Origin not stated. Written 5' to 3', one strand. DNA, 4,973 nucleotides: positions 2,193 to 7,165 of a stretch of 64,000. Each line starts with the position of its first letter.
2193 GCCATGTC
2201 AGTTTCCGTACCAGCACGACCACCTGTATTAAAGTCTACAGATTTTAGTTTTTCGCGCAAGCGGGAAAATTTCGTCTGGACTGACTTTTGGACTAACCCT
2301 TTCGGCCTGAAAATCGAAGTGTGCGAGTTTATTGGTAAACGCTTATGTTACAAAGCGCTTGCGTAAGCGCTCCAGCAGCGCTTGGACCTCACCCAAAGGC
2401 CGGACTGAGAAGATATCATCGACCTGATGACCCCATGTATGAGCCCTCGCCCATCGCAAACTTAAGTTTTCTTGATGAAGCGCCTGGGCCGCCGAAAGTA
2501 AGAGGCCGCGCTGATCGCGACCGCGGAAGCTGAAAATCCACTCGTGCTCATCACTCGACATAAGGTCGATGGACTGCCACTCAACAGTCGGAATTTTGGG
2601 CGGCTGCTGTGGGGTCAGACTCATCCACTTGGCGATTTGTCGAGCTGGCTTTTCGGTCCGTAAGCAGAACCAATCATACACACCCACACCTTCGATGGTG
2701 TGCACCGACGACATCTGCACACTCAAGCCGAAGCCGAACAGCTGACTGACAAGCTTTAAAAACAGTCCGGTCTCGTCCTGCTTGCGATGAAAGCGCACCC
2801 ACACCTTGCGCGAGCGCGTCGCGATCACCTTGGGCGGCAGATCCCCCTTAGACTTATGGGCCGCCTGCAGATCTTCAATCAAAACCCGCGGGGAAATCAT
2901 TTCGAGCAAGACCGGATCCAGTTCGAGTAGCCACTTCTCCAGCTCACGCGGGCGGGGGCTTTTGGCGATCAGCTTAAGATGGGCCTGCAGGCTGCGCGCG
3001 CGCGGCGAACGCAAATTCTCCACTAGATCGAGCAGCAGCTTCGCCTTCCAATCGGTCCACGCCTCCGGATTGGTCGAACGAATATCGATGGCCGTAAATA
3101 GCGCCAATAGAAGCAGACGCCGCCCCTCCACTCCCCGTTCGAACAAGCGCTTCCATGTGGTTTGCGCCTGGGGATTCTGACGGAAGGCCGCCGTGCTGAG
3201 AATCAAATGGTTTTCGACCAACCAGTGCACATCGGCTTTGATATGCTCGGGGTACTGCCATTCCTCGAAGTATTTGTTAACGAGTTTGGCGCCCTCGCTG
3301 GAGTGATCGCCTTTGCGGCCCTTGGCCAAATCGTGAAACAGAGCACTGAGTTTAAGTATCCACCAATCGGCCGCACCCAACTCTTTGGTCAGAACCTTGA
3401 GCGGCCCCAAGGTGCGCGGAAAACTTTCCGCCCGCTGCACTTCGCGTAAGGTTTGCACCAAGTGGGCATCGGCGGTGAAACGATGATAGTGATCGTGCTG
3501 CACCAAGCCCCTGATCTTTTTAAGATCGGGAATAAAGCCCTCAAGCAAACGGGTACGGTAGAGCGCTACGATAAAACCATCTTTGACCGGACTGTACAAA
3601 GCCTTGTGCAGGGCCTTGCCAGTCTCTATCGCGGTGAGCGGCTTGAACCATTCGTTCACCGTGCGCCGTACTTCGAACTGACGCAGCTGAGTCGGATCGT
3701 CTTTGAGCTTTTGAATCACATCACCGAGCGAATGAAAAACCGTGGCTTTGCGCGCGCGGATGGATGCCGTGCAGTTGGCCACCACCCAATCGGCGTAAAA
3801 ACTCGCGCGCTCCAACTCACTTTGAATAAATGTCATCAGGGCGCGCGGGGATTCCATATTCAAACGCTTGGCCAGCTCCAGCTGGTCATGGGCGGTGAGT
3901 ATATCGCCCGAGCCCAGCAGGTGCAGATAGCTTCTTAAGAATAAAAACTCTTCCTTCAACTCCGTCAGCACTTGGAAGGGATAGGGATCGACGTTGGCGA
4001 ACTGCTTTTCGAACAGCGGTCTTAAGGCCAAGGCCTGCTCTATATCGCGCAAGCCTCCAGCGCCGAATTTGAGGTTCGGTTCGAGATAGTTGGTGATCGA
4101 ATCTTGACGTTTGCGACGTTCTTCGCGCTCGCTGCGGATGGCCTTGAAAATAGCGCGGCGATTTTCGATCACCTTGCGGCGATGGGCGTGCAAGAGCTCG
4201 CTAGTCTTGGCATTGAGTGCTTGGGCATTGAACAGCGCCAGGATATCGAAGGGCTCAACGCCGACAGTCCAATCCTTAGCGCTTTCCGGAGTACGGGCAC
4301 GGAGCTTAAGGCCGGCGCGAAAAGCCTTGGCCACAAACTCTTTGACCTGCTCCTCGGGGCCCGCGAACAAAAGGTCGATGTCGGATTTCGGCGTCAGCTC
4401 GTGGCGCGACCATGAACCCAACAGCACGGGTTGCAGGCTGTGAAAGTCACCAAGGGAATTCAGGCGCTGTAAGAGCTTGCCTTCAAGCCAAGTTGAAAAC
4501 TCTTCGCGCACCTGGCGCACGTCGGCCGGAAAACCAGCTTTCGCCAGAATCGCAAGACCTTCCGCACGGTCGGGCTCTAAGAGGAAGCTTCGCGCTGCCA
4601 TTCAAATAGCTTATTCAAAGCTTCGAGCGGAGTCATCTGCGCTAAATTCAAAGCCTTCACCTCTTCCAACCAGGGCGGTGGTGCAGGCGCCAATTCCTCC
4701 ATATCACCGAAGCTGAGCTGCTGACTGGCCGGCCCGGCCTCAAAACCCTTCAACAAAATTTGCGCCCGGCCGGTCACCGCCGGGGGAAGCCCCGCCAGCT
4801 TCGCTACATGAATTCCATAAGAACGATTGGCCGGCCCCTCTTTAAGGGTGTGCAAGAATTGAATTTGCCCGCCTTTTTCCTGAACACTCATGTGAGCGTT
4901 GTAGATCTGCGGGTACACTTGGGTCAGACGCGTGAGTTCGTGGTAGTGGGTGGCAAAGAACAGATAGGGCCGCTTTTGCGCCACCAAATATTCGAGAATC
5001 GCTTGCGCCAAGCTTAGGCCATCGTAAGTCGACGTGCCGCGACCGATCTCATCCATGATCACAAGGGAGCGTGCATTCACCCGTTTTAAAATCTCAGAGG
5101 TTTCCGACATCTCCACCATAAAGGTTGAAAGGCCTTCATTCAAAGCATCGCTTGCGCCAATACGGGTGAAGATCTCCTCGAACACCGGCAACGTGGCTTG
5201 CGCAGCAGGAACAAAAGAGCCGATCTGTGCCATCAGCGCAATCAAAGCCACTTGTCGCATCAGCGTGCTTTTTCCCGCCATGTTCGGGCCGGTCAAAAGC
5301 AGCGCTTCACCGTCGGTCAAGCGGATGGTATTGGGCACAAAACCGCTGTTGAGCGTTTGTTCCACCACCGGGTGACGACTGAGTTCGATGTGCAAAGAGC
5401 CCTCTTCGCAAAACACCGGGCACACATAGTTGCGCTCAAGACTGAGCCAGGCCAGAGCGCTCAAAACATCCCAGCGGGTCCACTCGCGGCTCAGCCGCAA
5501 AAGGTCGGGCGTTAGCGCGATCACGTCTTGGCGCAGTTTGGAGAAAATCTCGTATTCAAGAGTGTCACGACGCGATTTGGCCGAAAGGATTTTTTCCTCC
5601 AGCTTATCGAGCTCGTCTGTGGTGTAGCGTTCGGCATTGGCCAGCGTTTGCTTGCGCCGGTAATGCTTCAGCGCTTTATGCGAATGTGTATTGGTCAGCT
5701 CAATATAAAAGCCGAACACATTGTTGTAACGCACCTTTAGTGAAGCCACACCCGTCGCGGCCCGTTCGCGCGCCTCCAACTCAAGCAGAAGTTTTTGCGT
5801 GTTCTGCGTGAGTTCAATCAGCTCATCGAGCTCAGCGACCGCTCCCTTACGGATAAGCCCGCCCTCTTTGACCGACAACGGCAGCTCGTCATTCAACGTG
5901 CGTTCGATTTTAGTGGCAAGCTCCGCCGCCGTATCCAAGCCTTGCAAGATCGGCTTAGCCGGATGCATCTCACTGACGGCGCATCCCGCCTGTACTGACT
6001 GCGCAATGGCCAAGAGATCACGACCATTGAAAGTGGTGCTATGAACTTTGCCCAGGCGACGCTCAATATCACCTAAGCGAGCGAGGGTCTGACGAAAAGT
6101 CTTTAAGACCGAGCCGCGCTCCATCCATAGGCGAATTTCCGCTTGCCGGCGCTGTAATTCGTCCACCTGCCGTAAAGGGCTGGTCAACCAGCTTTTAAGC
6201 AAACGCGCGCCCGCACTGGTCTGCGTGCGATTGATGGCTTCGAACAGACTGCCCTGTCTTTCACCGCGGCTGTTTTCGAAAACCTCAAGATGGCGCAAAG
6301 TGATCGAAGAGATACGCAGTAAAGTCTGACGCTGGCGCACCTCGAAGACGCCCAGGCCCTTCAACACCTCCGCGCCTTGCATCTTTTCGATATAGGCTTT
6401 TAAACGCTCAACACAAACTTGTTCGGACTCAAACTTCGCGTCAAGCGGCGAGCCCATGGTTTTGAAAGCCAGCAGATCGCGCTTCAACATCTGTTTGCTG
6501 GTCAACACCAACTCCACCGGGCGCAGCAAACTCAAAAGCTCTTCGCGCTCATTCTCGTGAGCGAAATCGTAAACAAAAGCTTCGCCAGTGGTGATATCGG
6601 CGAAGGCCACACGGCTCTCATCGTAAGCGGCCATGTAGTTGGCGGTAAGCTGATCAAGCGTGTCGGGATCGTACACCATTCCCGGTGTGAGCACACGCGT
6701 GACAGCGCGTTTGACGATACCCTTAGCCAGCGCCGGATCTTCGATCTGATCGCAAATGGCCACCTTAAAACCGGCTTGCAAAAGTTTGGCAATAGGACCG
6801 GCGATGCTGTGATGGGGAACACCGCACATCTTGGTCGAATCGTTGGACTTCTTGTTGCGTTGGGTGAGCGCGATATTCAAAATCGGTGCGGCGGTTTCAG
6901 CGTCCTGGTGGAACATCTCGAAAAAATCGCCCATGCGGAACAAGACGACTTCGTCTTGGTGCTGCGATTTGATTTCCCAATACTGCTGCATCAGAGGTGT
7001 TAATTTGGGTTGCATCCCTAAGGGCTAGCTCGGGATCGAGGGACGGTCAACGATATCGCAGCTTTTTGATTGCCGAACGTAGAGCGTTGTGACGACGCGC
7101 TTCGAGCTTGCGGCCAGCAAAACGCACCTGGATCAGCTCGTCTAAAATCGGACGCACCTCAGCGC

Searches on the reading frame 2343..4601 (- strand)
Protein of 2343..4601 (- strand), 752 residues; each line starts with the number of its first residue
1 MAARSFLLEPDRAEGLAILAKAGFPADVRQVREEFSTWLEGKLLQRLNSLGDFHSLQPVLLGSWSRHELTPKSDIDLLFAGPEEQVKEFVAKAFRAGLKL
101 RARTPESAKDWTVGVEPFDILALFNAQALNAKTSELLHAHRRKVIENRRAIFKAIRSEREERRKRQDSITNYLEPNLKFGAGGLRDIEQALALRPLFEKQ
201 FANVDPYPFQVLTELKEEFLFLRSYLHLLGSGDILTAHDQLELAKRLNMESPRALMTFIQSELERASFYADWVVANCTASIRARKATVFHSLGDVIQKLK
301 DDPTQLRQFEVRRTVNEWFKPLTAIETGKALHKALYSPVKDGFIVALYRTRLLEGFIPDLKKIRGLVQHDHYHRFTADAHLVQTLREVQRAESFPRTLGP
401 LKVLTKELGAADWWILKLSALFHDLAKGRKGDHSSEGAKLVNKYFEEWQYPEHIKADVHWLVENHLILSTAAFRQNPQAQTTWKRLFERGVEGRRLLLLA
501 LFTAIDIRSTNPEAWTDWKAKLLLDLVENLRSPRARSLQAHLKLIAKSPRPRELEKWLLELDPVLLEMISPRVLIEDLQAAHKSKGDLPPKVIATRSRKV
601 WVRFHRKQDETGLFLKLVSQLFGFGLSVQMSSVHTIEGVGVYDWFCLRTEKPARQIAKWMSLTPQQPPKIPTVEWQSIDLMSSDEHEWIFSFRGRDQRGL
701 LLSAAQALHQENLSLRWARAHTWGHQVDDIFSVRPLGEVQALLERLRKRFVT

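Call 52: search_protein_families(library=pfam, proteins=[window:2343-4601:-], max_evalue=0.00001)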
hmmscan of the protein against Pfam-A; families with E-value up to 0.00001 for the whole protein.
window:2343-4601:- (752 aa): 2 families
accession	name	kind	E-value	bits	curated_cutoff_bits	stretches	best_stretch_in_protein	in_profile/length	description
PF08335.16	GlnD_UR_UTase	-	4.1e-08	33.8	21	1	152-198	3-49/141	GlnD PII-uridylyltransferase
PF01966.28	HD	-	2.1e-06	28.4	22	1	415-472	26-92/116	HD domain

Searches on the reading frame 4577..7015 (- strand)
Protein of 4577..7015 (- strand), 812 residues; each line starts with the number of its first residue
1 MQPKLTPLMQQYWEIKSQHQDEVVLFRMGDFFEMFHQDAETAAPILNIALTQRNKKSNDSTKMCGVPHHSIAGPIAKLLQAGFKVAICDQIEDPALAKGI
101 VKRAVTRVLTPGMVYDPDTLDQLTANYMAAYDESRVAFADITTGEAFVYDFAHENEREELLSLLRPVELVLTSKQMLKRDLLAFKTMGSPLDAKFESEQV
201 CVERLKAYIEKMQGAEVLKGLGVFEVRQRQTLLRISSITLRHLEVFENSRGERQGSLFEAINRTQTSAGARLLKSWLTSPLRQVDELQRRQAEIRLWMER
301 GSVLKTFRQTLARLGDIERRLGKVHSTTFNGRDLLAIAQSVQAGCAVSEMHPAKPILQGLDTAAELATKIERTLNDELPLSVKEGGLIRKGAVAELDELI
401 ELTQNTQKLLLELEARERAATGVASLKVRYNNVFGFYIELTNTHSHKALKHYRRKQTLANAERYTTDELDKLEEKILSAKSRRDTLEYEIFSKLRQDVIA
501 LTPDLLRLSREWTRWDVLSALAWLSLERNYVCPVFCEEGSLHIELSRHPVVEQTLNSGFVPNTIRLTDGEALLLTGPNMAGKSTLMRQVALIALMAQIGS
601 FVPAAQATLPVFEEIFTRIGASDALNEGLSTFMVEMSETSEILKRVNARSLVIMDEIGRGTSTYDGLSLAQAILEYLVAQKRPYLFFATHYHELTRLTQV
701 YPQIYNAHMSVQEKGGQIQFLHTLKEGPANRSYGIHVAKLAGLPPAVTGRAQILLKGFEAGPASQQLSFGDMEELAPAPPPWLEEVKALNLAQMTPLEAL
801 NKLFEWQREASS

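Call 52: search_protein_families(library=pfam, proteins=[window:4577-7015:-], max_evalue=0.00001)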
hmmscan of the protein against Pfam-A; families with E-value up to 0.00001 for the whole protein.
window:4577-7015:- (812 aa): 4 families
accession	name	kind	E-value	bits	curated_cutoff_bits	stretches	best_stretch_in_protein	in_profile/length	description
PF00488.27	MutS_V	-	2.2e-79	266.3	30.2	1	573-756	2-185/188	MutS domain V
PF01624.25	MutS_I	-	1.5e-41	141.6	20.6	1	6-116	1-111/113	MutS domain I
PF05192.23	MutS_III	-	3.4e-37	129.1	34.1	1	239-522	2-194/194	MutS domain III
PF05190.23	MutS_IV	-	2.1e-24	86.1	22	1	393-481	3-91/92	MutS family domain IV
